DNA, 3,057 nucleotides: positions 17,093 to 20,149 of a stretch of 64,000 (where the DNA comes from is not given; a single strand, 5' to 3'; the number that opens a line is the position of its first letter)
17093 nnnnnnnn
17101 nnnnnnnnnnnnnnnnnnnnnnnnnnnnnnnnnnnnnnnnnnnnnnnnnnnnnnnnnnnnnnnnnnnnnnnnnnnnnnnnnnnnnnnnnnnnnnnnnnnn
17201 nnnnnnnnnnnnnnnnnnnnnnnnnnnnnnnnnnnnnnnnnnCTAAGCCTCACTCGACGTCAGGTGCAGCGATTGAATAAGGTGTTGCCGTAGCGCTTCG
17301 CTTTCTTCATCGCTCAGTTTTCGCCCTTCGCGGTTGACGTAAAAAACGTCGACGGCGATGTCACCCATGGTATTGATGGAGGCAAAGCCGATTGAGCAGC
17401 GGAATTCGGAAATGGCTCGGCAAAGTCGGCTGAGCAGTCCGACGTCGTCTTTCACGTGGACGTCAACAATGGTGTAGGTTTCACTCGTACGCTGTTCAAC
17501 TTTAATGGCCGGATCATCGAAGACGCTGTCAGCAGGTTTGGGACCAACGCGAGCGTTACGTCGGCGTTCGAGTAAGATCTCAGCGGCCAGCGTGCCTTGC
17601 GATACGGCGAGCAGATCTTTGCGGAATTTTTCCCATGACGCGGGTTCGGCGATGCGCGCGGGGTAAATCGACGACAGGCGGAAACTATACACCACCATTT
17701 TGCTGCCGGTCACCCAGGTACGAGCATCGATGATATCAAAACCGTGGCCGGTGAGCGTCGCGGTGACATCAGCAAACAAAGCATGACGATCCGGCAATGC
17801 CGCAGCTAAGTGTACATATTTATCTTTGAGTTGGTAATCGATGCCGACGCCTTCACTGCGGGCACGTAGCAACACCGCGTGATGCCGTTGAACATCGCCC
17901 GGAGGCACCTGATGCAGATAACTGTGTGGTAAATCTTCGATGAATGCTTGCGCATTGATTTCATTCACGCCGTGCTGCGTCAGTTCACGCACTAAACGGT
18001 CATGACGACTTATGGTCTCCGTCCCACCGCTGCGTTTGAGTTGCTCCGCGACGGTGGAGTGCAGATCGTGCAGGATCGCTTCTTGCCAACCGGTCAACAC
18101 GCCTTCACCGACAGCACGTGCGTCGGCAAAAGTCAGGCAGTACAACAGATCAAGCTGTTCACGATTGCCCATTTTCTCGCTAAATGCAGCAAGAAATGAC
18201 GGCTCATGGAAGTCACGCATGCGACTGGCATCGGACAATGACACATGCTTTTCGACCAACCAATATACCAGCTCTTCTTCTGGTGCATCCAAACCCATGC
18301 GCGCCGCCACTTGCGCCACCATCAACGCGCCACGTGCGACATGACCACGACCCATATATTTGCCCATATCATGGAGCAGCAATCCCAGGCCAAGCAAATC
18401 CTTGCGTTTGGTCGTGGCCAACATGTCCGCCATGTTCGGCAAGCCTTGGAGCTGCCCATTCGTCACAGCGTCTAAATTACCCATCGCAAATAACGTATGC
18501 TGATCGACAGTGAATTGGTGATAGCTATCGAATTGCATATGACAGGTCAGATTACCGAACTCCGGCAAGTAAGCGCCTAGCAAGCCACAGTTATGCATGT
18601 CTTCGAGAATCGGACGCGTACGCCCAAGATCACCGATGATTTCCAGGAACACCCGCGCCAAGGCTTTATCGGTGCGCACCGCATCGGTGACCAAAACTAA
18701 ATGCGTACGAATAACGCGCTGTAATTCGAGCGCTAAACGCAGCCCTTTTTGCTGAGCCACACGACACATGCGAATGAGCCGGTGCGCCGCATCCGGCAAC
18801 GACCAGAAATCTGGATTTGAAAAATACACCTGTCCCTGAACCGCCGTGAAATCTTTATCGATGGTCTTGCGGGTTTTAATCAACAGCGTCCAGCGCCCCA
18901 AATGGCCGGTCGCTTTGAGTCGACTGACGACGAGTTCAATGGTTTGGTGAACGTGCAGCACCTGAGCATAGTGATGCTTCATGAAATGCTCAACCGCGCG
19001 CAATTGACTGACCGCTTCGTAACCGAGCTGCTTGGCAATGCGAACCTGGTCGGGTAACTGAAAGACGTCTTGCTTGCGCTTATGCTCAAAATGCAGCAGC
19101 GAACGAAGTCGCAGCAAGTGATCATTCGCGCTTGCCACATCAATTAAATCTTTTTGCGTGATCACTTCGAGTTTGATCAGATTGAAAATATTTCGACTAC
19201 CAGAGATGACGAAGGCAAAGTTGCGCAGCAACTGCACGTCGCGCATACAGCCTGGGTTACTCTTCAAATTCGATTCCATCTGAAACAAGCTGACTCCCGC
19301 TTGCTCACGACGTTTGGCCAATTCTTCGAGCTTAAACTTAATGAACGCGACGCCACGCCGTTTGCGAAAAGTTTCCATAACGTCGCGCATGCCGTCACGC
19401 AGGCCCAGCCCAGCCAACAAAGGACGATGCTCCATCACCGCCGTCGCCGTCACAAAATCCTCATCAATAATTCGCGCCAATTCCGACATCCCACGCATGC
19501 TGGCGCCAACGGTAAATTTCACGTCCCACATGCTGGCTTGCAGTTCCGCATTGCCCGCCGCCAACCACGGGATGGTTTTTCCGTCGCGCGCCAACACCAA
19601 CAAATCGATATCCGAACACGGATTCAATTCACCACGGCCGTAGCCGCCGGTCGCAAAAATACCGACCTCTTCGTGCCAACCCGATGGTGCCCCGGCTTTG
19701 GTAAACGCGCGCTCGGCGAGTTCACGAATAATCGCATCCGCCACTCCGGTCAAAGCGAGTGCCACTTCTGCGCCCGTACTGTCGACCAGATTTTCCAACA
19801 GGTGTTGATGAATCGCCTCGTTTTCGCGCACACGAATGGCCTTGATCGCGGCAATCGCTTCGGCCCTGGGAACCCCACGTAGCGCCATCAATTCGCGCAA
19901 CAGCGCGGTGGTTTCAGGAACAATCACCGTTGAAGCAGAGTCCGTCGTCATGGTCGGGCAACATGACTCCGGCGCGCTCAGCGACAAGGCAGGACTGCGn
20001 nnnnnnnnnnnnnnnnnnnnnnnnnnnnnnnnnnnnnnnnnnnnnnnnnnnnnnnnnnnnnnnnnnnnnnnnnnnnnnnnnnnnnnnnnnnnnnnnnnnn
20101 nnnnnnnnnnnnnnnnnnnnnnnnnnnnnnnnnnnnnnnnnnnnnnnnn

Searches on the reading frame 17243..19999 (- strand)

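Call 15: search_protein_families(library=pfam, proteins=[window:17243-19999:-], max_evalue=0.001)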
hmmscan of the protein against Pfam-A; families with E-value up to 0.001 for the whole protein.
window:17243-19999:- (918 aa): 7 families
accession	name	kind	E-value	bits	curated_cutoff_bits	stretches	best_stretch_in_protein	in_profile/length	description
PF08335.16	GlnD_UR_UTase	-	1e-23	84.4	21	1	219-355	2-138/141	GlnD PII-uridylyltransferase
PF01842.31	ACT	-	4.6e-10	39.5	27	1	843-898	1-56/66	ACT domain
PF24931.1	ACT_ACR9_3rd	-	4.4e-06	27.1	27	1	832-908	2-81/98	ACR9-like, ACT-like domain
PF01966.28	HD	-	2.6e-05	24.9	22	1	527-627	19-112/116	HD domain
PF01909.29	NTP_transf_2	-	7.3e-05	23.5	21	1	112-141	15-44/93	Nucleotidyltransferase domain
PF24914.1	ACR10_N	-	0.00029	20.6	27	0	837-909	5-77/80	ACT domain-containing protein ACR10, N-terminal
PF03710.21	GlnE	-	0.00042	20.2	24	0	46-141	58-159/252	Glutamate-ammonia ligase adenylyltransferase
